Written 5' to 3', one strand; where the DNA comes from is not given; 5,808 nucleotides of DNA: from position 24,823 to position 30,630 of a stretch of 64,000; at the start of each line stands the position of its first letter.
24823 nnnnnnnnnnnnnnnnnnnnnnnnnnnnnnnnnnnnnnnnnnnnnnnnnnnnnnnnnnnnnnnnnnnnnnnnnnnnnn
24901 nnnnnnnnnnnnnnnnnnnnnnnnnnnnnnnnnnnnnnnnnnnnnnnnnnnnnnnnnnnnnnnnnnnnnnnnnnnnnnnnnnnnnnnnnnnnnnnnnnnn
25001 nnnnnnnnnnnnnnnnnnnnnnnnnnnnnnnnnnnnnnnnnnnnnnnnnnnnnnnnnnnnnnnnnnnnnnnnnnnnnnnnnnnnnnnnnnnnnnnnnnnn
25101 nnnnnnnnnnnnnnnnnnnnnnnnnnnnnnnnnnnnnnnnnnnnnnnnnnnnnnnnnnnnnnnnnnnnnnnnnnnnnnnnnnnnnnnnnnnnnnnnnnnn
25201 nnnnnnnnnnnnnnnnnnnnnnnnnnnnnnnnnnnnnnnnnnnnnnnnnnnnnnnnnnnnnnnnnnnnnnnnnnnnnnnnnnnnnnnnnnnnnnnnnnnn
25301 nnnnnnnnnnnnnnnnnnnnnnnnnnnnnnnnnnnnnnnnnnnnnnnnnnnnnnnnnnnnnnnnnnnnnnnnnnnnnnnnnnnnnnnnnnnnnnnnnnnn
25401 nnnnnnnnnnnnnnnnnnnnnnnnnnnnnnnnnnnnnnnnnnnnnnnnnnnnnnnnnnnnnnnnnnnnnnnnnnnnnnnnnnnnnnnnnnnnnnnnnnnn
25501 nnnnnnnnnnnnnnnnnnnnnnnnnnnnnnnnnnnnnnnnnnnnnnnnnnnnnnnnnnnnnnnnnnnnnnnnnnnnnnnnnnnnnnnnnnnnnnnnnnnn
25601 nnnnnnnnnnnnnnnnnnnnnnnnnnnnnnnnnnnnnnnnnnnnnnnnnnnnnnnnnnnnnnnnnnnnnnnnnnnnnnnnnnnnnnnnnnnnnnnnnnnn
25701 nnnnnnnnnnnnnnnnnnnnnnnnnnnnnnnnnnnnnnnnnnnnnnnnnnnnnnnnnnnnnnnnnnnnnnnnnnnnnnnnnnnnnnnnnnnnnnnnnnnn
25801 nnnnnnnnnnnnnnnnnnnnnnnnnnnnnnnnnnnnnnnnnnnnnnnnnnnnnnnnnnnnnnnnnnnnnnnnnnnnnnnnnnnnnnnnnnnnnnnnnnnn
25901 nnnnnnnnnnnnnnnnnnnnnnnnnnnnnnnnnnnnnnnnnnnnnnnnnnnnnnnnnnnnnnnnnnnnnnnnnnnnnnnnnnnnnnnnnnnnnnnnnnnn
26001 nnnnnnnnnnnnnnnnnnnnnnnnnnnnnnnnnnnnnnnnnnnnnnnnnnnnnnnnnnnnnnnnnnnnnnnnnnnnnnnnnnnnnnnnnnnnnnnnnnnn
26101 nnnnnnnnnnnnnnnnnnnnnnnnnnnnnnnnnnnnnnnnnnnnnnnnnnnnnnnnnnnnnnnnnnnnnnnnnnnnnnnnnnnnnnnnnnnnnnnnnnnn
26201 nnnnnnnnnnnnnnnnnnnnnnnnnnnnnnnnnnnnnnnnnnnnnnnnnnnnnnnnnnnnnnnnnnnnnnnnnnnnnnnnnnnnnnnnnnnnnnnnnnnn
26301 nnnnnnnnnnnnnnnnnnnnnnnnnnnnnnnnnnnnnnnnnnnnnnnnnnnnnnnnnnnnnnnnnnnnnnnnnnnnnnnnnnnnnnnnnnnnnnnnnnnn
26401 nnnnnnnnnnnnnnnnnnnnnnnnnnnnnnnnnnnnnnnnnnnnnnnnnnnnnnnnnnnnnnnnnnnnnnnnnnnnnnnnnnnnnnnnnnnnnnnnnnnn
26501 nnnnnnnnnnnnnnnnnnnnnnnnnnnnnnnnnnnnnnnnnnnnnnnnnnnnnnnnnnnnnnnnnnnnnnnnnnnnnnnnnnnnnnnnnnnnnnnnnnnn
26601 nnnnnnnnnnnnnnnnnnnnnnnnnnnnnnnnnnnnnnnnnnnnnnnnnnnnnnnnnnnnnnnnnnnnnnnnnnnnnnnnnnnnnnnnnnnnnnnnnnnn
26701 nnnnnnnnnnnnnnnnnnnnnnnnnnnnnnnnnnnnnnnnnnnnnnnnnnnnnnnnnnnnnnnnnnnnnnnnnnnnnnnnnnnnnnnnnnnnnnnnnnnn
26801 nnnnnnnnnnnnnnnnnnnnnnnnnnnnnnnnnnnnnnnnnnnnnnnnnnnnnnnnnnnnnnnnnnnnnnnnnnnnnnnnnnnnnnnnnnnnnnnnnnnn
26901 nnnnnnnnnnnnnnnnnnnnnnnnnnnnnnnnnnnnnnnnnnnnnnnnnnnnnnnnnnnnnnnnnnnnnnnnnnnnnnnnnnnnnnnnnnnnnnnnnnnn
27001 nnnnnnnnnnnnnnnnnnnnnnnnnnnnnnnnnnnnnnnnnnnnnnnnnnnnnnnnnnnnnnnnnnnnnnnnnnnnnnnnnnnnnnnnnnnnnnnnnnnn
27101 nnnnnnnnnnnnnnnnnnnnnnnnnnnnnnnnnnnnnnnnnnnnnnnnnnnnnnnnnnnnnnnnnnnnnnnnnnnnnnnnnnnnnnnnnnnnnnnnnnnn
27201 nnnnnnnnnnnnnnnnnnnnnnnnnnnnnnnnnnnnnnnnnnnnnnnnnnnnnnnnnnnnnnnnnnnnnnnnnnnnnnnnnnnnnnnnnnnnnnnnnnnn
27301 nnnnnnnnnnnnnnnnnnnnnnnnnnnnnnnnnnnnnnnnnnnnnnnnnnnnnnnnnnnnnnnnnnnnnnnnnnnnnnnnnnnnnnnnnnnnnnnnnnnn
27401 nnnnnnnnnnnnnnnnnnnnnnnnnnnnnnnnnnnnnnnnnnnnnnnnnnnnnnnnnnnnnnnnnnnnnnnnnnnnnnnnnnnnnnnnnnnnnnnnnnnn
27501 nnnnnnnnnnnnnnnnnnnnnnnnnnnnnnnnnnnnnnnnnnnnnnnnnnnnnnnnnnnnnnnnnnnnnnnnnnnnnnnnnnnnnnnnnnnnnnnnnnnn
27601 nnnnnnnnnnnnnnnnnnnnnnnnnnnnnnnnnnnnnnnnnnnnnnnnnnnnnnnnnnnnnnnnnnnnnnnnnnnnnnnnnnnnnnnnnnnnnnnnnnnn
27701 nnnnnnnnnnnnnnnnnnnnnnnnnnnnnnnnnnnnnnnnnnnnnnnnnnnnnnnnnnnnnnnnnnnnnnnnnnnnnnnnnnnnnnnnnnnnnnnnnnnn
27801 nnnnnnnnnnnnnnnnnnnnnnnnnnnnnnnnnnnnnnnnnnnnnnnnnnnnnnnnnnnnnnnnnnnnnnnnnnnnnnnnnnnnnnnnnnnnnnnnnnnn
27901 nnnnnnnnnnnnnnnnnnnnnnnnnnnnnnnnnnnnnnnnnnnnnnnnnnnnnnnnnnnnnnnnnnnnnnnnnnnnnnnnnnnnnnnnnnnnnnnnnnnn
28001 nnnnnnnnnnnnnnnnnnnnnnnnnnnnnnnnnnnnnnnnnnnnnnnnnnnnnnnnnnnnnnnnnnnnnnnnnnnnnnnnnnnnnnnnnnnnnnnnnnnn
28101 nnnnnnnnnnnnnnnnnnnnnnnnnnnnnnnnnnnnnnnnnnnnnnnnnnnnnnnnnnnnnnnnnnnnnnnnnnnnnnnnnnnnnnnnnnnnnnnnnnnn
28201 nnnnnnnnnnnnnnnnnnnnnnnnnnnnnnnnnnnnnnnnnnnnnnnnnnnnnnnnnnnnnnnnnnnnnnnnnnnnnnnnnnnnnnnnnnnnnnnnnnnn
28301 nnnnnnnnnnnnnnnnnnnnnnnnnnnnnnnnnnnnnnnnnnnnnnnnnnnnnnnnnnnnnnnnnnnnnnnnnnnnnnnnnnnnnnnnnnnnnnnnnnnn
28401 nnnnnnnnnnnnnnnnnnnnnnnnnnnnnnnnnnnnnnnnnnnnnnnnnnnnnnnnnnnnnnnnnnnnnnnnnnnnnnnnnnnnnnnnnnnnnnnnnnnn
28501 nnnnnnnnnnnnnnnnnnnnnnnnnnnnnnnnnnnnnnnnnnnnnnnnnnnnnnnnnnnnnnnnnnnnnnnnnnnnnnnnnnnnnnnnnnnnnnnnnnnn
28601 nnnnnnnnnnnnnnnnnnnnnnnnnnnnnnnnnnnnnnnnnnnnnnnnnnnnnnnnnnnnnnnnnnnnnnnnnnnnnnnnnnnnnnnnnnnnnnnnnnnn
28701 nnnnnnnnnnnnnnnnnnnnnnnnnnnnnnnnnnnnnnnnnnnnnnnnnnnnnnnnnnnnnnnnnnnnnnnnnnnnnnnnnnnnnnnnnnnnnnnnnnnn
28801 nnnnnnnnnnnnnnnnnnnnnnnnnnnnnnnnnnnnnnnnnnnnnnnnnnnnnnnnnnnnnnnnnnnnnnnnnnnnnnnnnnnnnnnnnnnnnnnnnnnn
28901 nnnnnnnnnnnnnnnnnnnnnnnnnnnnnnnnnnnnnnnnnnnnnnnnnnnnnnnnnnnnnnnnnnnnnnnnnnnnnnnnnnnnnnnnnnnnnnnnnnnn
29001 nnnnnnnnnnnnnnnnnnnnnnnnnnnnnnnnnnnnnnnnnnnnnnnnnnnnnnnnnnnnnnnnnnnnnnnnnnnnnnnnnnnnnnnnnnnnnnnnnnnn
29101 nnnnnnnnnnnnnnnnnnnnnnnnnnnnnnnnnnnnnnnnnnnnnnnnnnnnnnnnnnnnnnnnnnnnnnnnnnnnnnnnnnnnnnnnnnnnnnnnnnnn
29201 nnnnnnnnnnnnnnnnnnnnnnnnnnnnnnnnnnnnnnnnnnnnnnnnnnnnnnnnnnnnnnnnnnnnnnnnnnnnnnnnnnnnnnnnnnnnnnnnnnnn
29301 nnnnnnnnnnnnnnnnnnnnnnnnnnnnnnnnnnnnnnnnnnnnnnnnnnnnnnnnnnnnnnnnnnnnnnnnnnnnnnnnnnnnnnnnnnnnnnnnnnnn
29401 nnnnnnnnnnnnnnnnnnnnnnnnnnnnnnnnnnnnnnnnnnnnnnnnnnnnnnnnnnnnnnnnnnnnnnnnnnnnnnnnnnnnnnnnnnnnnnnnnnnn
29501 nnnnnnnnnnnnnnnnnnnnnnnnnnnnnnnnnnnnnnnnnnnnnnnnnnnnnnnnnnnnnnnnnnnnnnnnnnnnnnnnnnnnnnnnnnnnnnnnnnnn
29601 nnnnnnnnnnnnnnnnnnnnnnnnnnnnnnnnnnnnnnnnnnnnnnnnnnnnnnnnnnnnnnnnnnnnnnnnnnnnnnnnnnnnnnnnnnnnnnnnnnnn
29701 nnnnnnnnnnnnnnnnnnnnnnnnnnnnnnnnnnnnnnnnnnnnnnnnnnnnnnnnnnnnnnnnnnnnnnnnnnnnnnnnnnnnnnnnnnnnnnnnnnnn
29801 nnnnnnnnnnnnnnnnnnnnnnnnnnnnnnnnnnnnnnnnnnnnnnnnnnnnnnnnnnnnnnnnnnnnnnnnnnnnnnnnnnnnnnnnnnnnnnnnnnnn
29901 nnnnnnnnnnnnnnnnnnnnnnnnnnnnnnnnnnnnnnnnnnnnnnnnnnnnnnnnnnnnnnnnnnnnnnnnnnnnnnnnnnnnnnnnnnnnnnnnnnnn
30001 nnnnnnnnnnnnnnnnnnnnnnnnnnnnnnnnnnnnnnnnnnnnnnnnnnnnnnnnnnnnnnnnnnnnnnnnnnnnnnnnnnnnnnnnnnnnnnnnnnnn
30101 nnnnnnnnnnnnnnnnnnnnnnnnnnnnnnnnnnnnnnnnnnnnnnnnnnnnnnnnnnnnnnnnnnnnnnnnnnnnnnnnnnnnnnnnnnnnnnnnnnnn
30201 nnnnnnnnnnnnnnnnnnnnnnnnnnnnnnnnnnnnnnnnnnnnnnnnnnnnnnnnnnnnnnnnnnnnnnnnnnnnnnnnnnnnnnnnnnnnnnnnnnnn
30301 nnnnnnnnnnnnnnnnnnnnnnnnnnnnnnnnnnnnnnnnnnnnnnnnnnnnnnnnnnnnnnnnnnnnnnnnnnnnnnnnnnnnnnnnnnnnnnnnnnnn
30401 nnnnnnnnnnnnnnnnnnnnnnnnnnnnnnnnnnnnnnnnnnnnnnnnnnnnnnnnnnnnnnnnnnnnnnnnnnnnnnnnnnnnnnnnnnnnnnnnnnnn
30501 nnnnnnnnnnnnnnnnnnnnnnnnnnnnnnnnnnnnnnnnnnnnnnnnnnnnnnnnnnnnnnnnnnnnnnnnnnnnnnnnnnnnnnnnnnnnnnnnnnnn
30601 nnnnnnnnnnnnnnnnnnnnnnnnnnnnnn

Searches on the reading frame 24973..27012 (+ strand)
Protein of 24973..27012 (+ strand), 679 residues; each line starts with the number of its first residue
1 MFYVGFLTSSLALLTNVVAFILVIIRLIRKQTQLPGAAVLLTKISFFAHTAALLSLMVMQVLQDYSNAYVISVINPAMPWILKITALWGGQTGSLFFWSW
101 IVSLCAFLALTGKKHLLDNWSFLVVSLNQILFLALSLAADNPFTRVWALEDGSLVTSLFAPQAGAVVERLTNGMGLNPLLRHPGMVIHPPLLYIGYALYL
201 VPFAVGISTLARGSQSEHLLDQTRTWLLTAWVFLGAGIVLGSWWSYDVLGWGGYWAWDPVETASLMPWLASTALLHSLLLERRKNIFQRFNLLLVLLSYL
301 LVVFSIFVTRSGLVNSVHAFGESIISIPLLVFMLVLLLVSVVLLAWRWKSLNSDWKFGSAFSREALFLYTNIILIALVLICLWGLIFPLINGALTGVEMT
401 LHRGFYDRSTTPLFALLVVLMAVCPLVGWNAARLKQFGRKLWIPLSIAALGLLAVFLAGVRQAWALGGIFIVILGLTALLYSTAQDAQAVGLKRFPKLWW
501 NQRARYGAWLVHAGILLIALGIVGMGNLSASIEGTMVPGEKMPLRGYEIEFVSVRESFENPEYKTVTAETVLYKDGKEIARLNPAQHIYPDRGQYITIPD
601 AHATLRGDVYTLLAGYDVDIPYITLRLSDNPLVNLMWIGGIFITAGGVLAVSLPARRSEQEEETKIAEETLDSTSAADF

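Call 36: search_protein_families(library=pfam, proteins=[window:24973-27012:+], max_evalue=0.00001)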
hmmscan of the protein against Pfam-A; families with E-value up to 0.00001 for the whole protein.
window:24973-27012:+ (679 aa): 2 families
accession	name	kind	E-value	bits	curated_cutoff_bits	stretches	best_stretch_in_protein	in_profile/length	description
PF16327.10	CcmF_C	-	2.3e-49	168.8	28.7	1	330-652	1-321/323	Cytochrome c-type biogenesis protein CcmF C-terminal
PF01578.25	Cytochrom_C_asm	-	2.3e-33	116.1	29.9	1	88-311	1-206/212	Cytochrome C assembly protein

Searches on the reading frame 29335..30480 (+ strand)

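Call 38: search_protein_families(library=pfam, proteins=[window:29335-30480:+], max_evalue=0.00001)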
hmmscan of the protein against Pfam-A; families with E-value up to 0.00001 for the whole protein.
window:29335-30480:+ (381 aa): 3 families
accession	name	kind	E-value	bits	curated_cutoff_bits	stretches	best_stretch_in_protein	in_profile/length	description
PF14522.11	Cytochrome_C7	-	1.5e-07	31.6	24.8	0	72-146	13-67/67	Cytochrome c7 and related cytochrome c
PF14537.11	Cytochrom_c3_2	-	1.5e-06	29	25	0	206-249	2-43/79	Cytochrome c3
PF09699.15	Paired_CXXCH_1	-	5.7e-06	26.3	20.6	0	212-241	8-38/41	Doubled CXXCH motif (Paired_CXXCH_1)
